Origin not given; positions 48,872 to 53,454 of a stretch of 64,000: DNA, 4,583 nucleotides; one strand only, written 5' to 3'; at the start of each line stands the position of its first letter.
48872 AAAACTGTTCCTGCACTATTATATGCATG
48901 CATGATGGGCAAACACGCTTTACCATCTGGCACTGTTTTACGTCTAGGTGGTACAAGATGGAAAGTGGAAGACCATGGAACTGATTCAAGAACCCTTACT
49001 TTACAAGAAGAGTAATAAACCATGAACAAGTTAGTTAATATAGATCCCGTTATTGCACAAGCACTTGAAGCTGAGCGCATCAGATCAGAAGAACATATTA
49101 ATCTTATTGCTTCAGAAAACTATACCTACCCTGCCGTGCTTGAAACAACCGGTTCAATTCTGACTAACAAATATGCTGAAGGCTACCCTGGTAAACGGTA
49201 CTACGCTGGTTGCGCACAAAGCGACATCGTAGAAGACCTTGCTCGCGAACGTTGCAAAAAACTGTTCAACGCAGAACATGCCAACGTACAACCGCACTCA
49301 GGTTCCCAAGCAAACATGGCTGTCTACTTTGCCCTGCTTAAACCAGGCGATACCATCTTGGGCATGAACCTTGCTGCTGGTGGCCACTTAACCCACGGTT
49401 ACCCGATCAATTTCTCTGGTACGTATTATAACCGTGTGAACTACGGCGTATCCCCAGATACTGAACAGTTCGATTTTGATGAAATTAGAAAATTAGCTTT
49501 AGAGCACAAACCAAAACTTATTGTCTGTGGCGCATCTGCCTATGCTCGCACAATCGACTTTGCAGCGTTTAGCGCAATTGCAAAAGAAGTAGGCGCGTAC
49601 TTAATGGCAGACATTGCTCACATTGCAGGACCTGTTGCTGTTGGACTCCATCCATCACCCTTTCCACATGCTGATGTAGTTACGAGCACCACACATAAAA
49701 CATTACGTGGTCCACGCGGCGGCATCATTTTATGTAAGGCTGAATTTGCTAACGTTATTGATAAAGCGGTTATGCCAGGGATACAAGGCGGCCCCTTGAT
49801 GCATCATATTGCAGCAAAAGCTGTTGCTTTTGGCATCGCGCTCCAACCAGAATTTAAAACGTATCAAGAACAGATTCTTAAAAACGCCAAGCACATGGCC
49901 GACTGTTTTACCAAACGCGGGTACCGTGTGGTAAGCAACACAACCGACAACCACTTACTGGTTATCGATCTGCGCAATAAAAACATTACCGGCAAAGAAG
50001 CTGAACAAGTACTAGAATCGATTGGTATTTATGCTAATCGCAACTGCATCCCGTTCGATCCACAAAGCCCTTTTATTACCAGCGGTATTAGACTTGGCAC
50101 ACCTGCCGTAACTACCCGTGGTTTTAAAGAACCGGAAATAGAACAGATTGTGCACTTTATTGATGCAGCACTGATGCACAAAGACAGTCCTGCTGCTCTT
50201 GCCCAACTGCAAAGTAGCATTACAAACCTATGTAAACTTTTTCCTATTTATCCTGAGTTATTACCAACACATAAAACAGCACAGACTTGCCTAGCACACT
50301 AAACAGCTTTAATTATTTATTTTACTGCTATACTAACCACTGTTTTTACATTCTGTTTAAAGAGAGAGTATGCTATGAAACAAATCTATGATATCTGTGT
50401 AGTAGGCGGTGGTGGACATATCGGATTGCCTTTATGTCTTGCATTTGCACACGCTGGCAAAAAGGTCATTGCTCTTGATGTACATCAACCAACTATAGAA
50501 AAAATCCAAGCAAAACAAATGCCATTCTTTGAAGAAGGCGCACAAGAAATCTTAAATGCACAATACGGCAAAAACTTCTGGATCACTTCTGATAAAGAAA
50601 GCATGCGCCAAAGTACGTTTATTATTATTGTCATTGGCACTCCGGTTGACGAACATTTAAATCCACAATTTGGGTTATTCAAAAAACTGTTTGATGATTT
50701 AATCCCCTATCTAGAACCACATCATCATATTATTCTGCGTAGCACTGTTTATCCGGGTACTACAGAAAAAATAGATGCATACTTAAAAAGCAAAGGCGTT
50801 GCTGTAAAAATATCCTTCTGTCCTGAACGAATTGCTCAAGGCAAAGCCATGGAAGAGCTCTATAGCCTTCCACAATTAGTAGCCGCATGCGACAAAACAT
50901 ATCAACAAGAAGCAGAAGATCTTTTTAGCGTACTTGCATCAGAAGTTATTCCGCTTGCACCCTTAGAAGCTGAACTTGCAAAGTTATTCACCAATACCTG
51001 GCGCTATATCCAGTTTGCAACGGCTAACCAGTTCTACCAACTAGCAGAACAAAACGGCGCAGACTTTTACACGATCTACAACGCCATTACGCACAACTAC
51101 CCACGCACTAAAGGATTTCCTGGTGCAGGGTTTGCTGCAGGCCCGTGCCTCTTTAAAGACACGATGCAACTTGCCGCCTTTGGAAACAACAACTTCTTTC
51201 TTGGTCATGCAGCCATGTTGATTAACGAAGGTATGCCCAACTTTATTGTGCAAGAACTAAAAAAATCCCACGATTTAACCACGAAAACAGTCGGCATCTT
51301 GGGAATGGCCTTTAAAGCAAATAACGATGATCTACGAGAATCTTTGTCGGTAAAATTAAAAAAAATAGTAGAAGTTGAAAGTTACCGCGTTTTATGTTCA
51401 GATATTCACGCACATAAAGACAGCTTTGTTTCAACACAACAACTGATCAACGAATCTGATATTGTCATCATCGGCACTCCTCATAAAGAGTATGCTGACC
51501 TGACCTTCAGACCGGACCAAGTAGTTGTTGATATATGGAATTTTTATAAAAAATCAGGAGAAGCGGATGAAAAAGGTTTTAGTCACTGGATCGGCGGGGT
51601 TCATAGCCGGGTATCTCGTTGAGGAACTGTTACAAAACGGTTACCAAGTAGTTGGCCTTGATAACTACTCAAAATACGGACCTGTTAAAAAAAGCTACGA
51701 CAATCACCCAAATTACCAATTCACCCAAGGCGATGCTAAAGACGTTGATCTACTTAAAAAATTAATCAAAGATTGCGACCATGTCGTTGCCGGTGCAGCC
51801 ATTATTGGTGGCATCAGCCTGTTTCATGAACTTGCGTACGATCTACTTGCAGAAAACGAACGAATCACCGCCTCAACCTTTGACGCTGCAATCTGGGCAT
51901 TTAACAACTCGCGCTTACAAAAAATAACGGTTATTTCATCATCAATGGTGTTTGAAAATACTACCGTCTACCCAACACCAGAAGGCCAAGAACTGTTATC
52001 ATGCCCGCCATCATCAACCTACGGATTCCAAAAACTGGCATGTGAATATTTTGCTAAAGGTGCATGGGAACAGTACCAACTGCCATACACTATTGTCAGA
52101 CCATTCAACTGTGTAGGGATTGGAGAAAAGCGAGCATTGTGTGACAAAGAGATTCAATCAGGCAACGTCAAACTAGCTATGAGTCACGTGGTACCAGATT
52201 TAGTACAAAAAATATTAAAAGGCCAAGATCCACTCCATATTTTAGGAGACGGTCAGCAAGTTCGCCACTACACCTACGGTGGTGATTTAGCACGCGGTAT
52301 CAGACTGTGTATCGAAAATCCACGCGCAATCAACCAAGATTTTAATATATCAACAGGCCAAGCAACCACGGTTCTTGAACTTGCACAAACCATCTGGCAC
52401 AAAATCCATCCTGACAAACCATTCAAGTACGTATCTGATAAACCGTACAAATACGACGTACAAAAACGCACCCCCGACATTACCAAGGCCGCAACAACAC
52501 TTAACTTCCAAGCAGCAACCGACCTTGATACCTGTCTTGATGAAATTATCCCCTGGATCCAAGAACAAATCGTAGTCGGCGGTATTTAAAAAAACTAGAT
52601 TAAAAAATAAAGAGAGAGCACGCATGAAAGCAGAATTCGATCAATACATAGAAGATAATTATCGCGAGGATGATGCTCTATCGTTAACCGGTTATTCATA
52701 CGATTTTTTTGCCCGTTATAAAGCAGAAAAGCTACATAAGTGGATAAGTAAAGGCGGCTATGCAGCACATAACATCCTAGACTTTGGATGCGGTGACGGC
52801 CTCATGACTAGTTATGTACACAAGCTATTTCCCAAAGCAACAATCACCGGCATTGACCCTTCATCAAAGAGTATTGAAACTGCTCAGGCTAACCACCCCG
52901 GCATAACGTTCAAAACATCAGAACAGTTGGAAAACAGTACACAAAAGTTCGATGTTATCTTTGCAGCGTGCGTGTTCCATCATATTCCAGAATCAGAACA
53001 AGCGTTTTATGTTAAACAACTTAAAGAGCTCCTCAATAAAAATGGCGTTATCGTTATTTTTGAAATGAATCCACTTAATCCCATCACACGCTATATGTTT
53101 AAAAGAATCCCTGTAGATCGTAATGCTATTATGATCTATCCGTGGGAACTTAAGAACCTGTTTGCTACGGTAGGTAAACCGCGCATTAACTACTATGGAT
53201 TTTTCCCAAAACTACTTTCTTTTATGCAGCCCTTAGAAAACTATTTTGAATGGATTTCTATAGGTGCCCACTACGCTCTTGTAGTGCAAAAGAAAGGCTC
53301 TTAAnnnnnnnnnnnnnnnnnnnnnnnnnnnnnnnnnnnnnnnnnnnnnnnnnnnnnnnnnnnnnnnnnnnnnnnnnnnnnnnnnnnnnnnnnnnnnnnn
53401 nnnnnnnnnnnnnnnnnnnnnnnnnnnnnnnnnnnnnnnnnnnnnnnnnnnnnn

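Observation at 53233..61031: Five tandem paralogs of an unrecognised ~450-aa polytopic membrane protein inside a glycan locus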

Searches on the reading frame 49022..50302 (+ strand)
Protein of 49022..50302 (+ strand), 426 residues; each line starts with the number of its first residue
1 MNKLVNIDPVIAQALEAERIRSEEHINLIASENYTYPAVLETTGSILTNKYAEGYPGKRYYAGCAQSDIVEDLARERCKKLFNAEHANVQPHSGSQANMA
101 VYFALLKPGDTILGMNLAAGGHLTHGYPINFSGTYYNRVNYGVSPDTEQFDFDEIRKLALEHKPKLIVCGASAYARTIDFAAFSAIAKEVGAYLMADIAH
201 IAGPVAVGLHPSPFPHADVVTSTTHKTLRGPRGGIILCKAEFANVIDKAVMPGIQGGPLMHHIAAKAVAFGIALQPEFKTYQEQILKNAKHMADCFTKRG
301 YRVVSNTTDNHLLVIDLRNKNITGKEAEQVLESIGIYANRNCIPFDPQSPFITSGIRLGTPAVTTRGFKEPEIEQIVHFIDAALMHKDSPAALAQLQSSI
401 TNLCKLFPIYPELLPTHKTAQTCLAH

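Call 43: find_homologous_proteins(query=window:49022-50302:+, max_evalue=1e-50)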
Query window:49022-50302:+ (426 aa): 8000 proteins with E <= 1e-50 among 8000 candidates; the best 120 are listed.
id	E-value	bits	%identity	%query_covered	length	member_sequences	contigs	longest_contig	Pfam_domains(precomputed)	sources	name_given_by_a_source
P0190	1.5e-279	945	97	100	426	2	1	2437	PF00464.26,PF00155.28,PF01212.28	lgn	-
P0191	6.2e-256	867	89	100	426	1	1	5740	PF00464.26,PF00155.28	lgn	-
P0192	9.4e-253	857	87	100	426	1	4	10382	PF00464.26,PF00155.28,PF01212.28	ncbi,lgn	-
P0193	8.0e-245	830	85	98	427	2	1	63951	PF00464.26,PF00155.28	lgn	-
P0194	4.7e-200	683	70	97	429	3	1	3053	PF00464.26,PF00155.28,PF01212.28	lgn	-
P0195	8.7e-199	679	70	97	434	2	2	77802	PF00464.26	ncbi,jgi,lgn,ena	-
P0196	3.8e-198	677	71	99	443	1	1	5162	PF00464.26,PF00155.28,PF01212.28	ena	-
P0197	3.9e-198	677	70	97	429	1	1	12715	PF00464.26,PF00155.28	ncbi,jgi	ncbi:MAG: glycine hydroxymethyltransferase [Alteromonas naphthalenivorans]|jgi:glycine hydroxymethyl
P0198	7.4e-198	676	70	99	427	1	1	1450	PF00464.26,PF00155.28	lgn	-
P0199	2.5e-197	674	69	98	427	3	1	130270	PF00464.26,PF00155.28,PF00266.26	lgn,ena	-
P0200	2.6e-196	671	71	96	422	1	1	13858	PF00464.26,PF00155.28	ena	-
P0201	8.9e-196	669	68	99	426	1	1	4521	PF00464.26,PF00155.28,PF01212.28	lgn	-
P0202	1.1e-195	669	70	96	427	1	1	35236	PF00464.26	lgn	-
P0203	1.6e-195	668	68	99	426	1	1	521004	PF00464.26,PF00155.28,PF01212.28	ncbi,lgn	-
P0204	2.5e-195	667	70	96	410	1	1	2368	PF00464.26,PF01212.28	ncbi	-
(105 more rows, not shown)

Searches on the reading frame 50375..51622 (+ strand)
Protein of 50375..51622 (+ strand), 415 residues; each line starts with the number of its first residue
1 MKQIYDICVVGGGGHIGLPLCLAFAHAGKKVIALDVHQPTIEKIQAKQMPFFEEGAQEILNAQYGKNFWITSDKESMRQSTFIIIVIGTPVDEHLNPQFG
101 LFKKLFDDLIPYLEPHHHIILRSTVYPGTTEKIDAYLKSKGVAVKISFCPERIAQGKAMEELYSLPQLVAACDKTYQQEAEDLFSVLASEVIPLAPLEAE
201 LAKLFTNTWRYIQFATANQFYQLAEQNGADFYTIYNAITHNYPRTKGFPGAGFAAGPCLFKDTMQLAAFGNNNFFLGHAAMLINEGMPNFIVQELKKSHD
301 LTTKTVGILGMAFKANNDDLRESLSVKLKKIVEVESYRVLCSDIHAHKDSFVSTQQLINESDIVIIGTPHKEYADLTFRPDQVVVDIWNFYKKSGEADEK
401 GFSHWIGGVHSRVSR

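Call 39: search_solved_structures(query=window:50375-51622:+, max_evalue=1e-10)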
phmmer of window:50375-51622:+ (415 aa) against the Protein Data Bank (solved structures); distinct sequences matched with E-value up to 1e-10: 30.
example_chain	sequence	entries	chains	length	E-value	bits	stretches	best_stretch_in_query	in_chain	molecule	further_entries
3vtf_A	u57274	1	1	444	1.3e-36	129.7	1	10-397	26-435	UDP-glucose 6-dehydrogenase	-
4r16_A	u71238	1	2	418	3.2e-36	128.4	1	10-377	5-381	418aa long hypothetical UDP-N-acetyl-D-mannosaminuronic acid dehydrogenase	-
3ojl_A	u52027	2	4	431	5.7e-35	124.2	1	10-378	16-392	Cap5O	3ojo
4xr9_A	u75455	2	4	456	2.2e-25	92.7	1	9-323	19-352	CalS8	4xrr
1mfz_A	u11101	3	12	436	2.7e-23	85.8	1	11-343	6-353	GDP-mannose 6-dehydrogenase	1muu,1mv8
4a7p_A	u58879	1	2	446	3.5e-21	78.8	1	10-328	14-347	UDP-GLUCOSE DEHYDROGENASE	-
3g79_A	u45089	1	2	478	6.6e-20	74.6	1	9-376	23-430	NDP-N-acetyl-D-galactosaminuronic acid dehydrogenase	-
3phl_A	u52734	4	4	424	2.8e-18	69.3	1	9-376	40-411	UDP-glucose 6-dehydrogenase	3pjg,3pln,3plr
3pid_A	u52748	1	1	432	2.9e-18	69.2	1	9-376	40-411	UDP-glucose 6-dehydrogenase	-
9ou8_A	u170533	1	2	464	6.8e-17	64.7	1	4-339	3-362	UDP-glucose 6-dehydrogenase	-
2y0e_A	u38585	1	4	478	9e-17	64.3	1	9-329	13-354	UDP-GLUCOSE DEHYDROGENASE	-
4edf_A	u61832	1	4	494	1.2e-16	63.9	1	3-339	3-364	UDP-glucose 6-dehydrogenase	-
3gg2_A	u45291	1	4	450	1.5e-16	63.6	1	6-343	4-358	Sugar dehydrogenase, UDP-glucose/GDP-mannose dehydrogenase family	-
6c4j_A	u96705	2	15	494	2e-16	63.2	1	3-339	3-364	UDP-glucose 6-dehydrogenase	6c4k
2y0c_A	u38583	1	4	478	2e-16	63.1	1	8-329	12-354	UDP-GLUCOSE DEHYDROGENASE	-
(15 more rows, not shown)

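Call 52: search_protein_families(library=ncbifam, proteins=[window:50375-51622:+], max_evalue=0.001)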
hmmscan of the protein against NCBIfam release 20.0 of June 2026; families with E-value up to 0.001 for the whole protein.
window:50375-51622:+ (415 aa): 7 families
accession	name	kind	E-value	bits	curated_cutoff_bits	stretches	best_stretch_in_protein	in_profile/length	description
TIGR03026.1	NDP-sugDHase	subfamily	3.6e-75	253.3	189.8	1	7-388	3-412/413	nucleotide sugar dehydrogenase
NF040825.1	UDPMaNacDH_Arch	equivalog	1.6e-44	152.5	750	1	7-378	3-382/418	UDP-N-acetyl-D-mannosamine dehydrogenase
NF008286.0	PRK11064.1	equivalog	1.6e-35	122.5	459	1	6-377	5-403/420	UDP-N-acetyl-D-mannosamine dehydrogenase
NF041297.1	UDPGDh_AglM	equivalog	1.5e-32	113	670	1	7-346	3-359/429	UDP-glucose 6-dehydrogenase AglM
NF047673.2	TeichurnBiosyTuaD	equivalog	2.3e-28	99.5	700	1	7-343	4-350/439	UDP-glucose 6-dehydrogenase TuaD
NF011729.0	PRK15182.1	equivalog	1.3e-15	57.1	592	1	8-366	10-371/425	Vi polysaccharide biosynthesis UDP-N-acetylglucosamine C-6 dehydrogenase TviB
NF011631.0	PRK15057.1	equivalog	5.4e-15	55.4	757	1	10-354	5-347/388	UDP-glucose 6-dehydrogenase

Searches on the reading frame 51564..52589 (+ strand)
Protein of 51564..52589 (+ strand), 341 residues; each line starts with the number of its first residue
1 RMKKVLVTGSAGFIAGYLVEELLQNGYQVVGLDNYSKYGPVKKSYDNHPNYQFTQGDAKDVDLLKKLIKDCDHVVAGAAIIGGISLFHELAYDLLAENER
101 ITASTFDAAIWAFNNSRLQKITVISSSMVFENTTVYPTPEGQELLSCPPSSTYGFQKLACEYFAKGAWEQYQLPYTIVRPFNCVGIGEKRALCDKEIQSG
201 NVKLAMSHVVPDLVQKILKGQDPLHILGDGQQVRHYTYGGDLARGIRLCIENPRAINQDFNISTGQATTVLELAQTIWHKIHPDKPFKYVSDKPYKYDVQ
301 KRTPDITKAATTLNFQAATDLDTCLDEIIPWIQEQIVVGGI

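Call 40: search_solved_structures(query=window:51564-52589:+, max_evalue=1e-10)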
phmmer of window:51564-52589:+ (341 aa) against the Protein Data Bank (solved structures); distinct sequences matched with E-value up to 1e-10: 33.
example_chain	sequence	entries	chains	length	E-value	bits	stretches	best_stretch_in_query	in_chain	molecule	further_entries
6dnt_A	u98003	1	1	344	2.8e-26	95.8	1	3-333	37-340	NAD-dependent epimerase/dehydratase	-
8vr2_A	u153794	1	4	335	4e-25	92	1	3-333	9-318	NAD-dependent epimerase/dehydratase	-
4zrm_A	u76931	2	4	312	2.2e-24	89.6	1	4-327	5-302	UDP-glucose 4-epimerase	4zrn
8rdg_A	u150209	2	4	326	2.3e-24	89.5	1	4-291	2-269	SDR family NAD(P)-dependent oxidoreductase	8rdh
8rdi_A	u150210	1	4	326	8.4e-24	87.7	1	4-291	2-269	SDR family NAD(P)-dependent oxidoreductase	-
6zl6_A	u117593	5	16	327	1.2e-19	74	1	4-332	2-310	Epimerase domain-containing protein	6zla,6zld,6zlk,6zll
6zlj_A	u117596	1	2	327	4.2e-19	72.2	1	4-332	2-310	Epimerase domain-containing protein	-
6bwl_A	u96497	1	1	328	7.1e-19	71.5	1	4-333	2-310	Pal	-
2pzj_A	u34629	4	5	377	1.1e-17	67.6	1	4-337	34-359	Putative nucleotide sugar epimerase/ dehydratase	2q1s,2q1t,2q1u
3ru7_A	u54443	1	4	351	2.5e-17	66.4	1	3-332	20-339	WbgU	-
3ruc_A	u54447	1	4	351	2.5e-17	66.4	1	3-331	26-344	WbgU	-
3ru9_A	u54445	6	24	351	2.5e-17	66.4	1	3-331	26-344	WbgU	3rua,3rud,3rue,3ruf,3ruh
3lu1_A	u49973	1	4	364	2.9e-17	66.2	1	3-331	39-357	WbgU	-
6wjb_A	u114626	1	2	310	3.4e-17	66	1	3-275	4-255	NAD-dependent epimerase/dehydratase family protein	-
6wj9_A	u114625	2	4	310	3e-16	62.9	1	3-275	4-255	NAD-dependent epimerase/dehydratase family protein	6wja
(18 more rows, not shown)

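Call 52: search_protein_families(library=ncbifam, proteins=[window:51564-52589:+], max_evalue=0.001)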
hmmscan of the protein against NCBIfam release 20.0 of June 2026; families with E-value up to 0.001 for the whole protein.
window:51564-52589:+ (341 aa): 21 families
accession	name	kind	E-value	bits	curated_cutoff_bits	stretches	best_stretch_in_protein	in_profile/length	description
TIGR04180.1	EDH_00030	hypoth_equivalog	4e-26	91.8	475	1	5-318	1-295/297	NAD-dependent 4,6-dehydratase LegB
TIGR01181.1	dTDP_gluc_dehyt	equivalog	7.5e-24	84.4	365.1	1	4-334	1-313/321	dTDP-glucose 4,6-dehydratase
TIGR01179.1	galE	equivalog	4.7e-23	81.5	262.3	1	4-334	1-327/332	UDP-glucose 4-epimerase GalE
NF008872.0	PRK11908.1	equivalog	5.1e-16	58.6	294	1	170-335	166-338/349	bifunctional UDP-4-keto-pentose/UDP-xylose synthase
NF011728.1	PRK15181.1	equivalog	7.2e-16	58.1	760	1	3-332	16-337/348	Vi polysaccharide biosynthesis UDP-N-acetylglucosaminuronic acid C-4 epimerase TviC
NF047922.1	GDPFucSynFcl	equivalog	2.2e-14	53.6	500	1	70-294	53-266/308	GDP-L-fucose synthase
NF007956.0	PRK10675.1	subfamily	3.3e-14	52.8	394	1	4-331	2-328/338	UDP-glucose 4-epimerase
NF005998.1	PRK08125.1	equivalog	7e-14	51.1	777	2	1-83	314-395/649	bifunctional UDP-4-amino-4-deoxy-L-arabinose formyltransferase/UDP-glucuronic acid oxidase ArnA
TIGR02197.1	heptose_epim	equivalog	7.7e-12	45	274.6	1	5-334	1-315/316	ADP-glyceromanno-heptose 6-epimerase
TIGR01472.1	gmd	equivalog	6.1e-09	35.5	415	1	3-281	1-268/342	GDP-mannose 4,6-dehydratase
NF007490.0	PRK10084.1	subfamily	2.1e-08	33.5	649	0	208-332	206-334/361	dTDP-glucose 4,6-dehydratase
NF007582.0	PRK10217.1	equivalog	1.5e-07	30.8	698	0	208-286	199-278/355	dTDP-glucose 4,6-dehydratase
TIGR03466.1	HpnA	hypoth_equivalog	1.5e-07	30.6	367.65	1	4-186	2-173/327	hopanoid-associated sugar epimerase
NF043036.1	ErythonDh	equivalog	8.1e-07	28.5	325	1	4-163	2-159/321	D-erythronate dehydrogenase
TIGR02622.1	CDP_4_6_dhtase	equivalog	1e-06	28.2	278.45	1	2-335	4-333/352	CDP-glucose 4,6-dehydratase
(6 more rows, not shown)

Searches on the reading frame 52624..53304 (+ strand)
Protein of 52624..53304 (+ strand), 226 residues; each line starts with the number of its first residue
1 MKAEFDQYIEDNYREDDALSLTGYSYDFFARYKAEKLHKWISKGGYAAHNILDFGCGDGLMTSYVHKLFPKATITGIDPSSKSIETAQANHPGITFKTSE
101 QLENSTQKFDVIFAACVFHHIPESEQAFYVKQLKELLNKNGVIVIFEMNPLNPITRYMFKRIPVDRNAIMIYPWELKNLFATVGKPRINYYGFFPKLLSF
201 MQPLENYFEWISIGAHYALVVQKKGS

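Call 4: search_protein_families(library=pfam, proteins=[window:52624-53304:+], max_evalue=1)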
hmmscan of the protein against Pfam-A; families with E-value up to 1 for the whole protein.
window:52624-53304:+ (226 aa): 18 families
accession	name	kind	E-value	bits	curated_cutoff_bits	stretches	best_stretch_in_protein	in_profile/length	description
PF08242.18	Methyltransf_12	-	1.3e-16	61.6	30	1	52-143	1-98/98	Methyltransferase domain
PF13649.12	Methyltransf_25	-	4.7e-16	59.7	27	1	51-141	1-97/97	Methyltransferase domain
PF13847.12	Methyltransf_31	-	1.2e-15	57.9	27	1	49-149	5-113/145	Methyltransferase domain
PF13489.12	Methyltransf_23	-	1.8e-14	54.2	27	1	47-166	22-136/164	Methyltransferase domain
PF08241.18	Methyltransf_11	-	7.6e-14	52.6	21.2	1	52-145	1-95/95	Methyltransferase domain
PF05175.20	MTS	-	2.8e-09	37.3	23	1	47-147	31-140/170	Methyltransferase small domain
PF01739.24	CheR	-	0.00017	21.5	27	1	94-147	120-175/195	CheR methyltransferase, SAM binding domain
PF06325.19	PrmA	-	0.00023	21.2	22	1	46-142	160-255/296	Ribosomal protein L11 methyltransferase (PrmA)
PF02353.26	CMAS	-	0.00025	20.9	27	1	49-146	64-165/273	Mycolic acid cyclopropane synthetase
PF00891.24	Methyltransf_2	-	0.00044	20.1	22.3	1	50-148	65-167/210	O-methyltransferase domain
PF05891.18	Methyltransf_PK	-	0.00068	19.7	27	1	44-147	52-161/218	AdoMet dependent proline di-methyltransferase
PF05401.17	NodS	-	0.00092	19.5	24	1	10-143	10-142/201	Nodulation protein S (NodS)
PF08003.17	Methyltransf_9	-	0.00098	18.6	23.8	1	32-145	102-217/315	Protein of unknown function (DUF1698)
PF13679.12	Methyltransf_32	-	0.0019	18.6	27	1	46-108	24-91/143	Methyltransferase domain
PF05219.18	DREV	-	0.0023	17.5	26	1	25-149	74-190/265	DREV methyltransferase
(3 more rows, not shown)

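Call 52: search_protein_families(library=ncbifam, proteins=[window:52624-53304:+], max_evalue=0.001)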
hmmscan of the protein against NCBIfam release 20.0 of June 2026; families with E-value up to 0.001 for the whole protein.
window:52624-53304:+ (226 aa): 32 families (the best 25 are shown)
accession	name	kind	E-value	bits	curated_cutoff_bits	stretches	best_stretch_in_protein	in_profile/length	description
NF002463.0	PRK01683.1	equivalog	3.2e-15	56.4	297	1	47-145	31-128/258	trans-aconitate 2-methyltransferase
NF043040.1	corrin_prot_MT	hypoth_equivalog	4.8e-13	49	180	1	33-160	26-163/216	corrinoid protein-associated methyltransferase CpaM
TIGR02072.1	BioC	equivalog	9.5e-13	48.5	184.95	1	34-144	20-131/244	malonyl-ACP O-methyltransferase BioC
NF045667.1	MTase_DVU1556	equivalog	1.7e-11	44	155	1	49-145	24-119/213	DVU_1556 family methyltransferase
TIGR01983.1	UbiG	equivalog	3.7e-11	42.7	102.95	1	46-149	48-155/228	bifunctional 2-polyprenyl-6-hydroxyphenol methylase/3-demethylubiquinol 3-O-methyltransferase UbiG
NF010703.0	PRK14103.1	equivalog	1.1e-10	41.4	320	1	28-128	9-109/256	trans-aconitate 2-methyltransferase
TIGR02021.1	BchM-ChlM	equivalog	8.1e-09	35.2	158.9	1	35-182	42-192/218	magnesium protoporphyrin IX methyltransferase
NF053839.1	CPFASynBruc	equivalog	1.5e-08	34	600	1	48-148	175-279/410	cyclopropane fatty acid synthase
NF004851.0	PRK06202.1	equivalog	9.6e-08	31.7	243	1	48-136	61-157/237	hypothetical protein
NF008686.0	PRK11705.1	equivalog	1.5e-07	30.8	400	1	49-146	169-266/383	cyclopropane fatty acyl phospholipid synthase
NF045825.1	FAmtase_mtf2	equivalog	4.4e-07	29.4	400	1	10-124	21-139/248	fatty-acid O-methyltransferase Mtf2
NF001244.0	PRK00216.1-5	equivalog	9.2e-07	28.4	216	1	47-150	48-158/236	bifunctional demethylmenaquinone methyltransferase/2-methoxy-6-polyprenyl-1,4-benzoquinol methylase UbiE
NF045823.1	PthPhpthDimycoMt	equivalog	1.3e-06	27.8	300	1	9-145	28-166/256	phthiotriol/phenolphthiotriol dimycocerosates methyltransferase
TIGR01934.1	MenG_MenH_UbiE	subfamily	1.4e-06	27.8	158.35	1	42-150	36-146/223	ubiquinone/menaquinone biosynthesis methyltransferase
NF011650.0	PRK15068.1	equivalog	1.4e-06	27.4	209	1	48-145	123-225/324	tRNA 5-methoxyuridine(34)/uridine 5-oxyacetic acid(34) synthase CmoB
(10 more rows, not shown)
